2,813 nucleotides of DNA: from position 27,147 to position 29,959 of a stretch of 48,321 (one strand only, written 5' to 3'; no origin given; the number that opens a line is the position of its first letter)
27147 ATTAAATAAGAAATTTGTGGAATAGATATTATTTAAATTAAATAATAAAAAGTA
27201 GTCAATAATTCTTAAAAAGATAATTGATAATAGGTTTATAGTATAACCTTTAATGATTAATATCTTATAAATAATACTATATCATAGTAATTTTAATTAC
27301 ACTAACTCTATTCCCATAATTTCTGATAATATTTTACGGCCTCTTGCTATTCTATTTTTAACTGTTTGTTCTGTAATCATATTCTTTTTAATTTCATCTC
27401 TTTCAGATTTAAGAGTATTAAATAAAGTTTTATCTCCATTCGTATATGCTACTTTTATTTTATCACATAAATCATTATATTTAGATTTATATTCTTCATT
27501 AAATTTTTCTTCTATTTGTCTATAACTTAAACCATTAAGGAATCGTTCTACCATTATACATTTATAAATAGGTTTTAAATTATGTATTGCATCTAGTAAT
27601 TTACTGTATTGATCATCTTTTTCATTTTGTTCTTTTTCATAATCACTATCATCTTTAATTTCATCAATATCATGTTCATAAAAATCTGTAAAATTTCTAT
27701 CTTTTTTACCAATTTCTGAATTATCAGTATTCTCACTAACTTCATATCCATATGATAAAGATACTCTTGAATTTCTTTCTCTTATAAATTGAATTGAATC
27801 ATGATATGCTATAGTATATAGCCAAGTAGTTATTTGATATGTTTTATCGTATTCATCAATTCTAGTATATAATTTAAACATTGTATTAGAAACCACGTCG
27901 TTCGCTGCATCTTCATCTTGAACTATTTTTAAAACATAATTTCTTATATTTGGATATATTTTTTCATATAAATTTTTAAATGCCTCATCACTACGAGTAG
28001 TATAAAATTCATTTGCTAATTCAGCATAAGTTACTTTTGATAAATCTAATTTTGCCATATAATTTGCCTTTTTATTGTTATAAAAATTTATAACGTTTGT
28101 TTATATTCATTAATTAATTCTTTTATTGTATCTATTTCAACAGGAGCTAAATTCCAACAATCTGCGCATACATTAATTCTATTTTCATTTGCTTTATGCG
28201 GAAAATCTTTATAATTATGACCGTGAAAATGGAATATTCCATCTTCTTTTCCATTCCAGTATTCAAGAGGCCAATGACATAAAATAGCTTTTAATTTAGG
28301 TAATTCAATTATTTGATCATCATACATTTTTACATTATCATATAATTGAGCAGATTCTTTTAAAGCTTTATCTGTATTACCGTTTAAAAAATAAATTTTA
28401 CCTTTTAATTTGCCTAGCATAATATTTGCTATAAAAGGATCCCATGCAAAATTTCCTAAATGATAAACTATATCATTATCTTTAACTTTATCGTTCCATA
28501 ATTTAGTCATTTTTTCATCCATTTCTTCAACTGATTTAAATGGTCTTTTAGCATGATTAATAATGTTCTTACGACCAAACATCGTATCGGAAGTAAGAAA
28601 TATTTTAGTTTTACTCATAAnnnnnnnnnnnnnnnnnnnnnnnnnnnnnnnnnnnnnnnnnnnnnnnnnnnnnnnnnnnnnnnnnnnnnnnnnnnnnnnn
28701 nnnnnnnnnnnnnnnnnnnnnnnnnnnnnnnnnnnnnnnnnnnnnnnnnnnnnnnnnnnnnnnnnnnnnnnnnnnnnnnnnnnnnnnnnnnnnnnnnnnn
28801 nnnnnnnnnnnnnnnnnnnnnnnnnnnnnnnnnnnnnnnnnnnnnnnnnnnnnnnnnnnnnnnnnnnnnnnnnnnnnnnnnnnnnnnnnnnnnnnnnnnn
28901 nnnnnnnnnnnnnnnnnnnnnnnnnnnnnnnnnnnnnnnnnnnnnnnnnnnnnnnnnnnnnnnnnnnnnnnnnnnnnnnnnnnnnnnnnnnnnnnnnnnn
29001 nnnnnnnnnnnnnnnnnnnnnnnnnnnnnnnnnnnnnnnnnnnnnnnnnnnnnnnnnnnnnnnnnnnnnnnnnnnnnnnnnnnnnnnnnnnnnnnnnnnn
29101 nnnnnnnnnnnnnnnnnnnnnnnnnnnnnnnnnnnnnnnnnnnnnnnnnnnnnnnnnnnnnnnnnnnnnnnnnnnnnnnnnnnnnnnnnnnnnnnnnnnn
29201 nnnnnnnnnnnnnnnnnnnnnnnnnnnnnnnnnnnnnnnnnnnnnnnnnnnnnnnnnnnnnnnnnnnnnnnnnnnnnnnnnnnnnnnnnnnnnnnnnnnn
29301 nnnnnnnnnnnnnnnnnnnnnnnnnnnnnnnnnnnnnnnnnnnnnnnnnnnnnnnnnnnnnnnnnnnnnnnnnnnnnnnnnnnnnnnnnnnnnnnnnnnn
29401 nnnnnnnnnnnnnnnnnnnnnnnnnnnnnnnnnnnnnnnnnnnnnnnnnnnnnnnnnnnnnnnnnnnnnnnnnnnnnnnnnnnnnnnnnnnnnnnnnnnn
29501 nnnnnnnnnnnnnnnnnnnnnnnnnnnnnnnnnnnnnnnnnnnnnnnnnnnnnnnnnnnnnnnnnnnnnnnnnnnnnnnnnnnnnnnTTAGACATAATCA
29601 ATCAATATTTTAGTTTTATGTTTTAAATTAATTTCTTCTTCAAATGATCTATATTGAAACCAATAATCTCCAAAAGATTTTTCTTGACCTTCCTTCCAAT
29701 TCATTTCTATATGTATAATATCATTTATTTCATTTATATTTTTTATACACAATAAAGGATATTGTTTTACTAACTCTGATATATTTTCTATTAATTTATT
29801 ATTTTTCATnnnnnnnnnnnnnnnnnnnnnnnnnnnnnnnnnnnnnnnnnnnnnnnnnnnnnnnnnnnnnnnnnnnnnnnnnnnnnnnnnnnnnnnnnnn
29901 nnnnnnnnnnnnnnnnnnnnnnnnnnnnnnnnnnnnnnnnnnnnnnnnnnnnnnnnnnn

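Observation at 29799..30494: Sir2-like protein without zinc ribbon next to the DNA-modification genes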

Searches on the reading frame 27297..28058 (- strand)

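Call 3: search_protein_families(library=pfam, proteins=[window:27297-28058:-], max_evalue=0.01)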
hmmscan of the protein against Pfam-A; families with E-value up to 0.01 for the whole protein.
window:27297-28058:- (253 aa): 2 families
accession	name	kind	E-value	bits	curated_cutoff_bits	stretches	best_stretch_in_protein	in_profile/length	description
PF04542.20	Sigma70_r2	-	5.2e-11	42.6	24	1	30-96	1-69/71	Sigma-70 region 2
PF08281.18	Sigma70_r4_2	-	4.1e-08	33.2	25.7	1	153-187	3-37/54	Sigma-70, region 4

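Call 4: search_protein_families(library=phrogs, proteins=[window:27297-28058:-], max_evalue=0.01)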
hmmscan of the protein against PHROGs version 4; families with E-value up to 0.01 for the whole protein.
window:27297-28058:- (253 aa): 1 family
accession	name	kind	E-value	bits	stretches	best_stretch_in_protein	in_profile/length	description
phrog_1740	-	transcription regulation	3.4e-14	53.3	1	9-185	43-193/567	RNA polymerase sigma factor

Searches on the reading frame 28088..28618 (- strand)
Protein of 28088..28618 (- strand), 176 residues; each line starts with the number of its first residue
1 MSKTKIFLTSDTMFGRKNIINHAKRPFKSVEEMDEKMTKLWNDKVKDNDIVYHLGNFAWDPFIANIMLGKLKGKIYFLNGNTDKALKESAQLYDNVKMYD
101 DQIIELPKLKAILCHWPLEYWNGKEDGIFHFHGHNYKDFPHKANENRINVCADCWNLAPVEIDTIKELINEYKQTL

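Call 3: search_protein_families(library=pfam, proteins=[window:28088-28618:-], max_evalue=0.01)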
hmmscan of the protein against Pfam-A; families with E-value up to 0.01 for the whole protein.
window:28088-28618:- (176 aa): 0 families

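Call 4: search_protein_families(library=phrogs, proteins=[window:28088-28618:-], max_evalue=0.01)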
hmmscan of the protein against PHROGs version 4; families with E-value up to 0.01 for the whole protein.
window:28088-28618:- (176 aa): 2 families
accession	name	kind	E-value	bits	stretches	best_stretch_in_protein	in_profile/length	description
phrog_547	-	other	1.8e-35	123.2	1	2-173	27-203/245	phosphoesterase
phrog_30537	-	unknown function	0.0004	21.8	1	20-70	2-52/87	-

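Call 12: search_protein_families(library=ncbifam, proteins=[window:28088-28618:-], max_evalue=0.01)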
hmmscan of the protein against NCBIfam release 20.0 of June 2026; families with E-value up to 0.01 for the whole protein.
window:28088-28618:- (176 aa): 0 families

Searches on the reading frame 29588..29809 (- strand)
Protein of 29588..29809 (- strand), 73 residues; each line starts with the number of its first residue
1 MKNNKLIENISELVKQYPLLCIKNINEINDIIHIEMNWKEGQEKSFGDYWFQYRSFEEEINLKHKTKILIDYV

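Call 3: search_protein_families(library=pfam, proteins=[window:29588-29809:-], max_evalue=0.01)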
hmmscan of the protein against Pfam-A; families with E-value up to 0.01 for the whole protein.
window:29588-29809:- (73 aa): 1 family
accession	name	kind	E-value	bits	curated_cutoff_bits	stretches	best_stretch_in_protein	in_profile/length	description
PF09233.17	Endonuc-EcoRV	-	0.0077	16.1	25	1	22-63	184-225/244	Restriction endonuclease EcoRV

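Call 4: search_protein_families(library=phrogs, proteins=[window:29588-29809:-], max_evalue=0.01)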
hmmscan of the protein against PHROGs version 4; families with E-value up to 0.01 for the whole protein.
window:29588-29809:- (73 aa): 0 families

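Call 11: search_protein_families(library=padloc, proteins=[window:29588-29809:-], max_evalue=1)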
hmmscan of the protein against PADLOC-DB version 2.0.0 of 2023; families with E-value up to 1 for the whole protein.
window:29588-29809:- (73 aa): 0 families

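Call 12: search_protein_families(library=ncbifam, proteins=[window:29588-29809:-], max_evalue=0.01)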
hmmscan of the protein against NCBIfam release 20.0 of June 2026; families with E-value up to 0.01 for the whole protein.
window:29588-29809:- (73 aa): 0 families
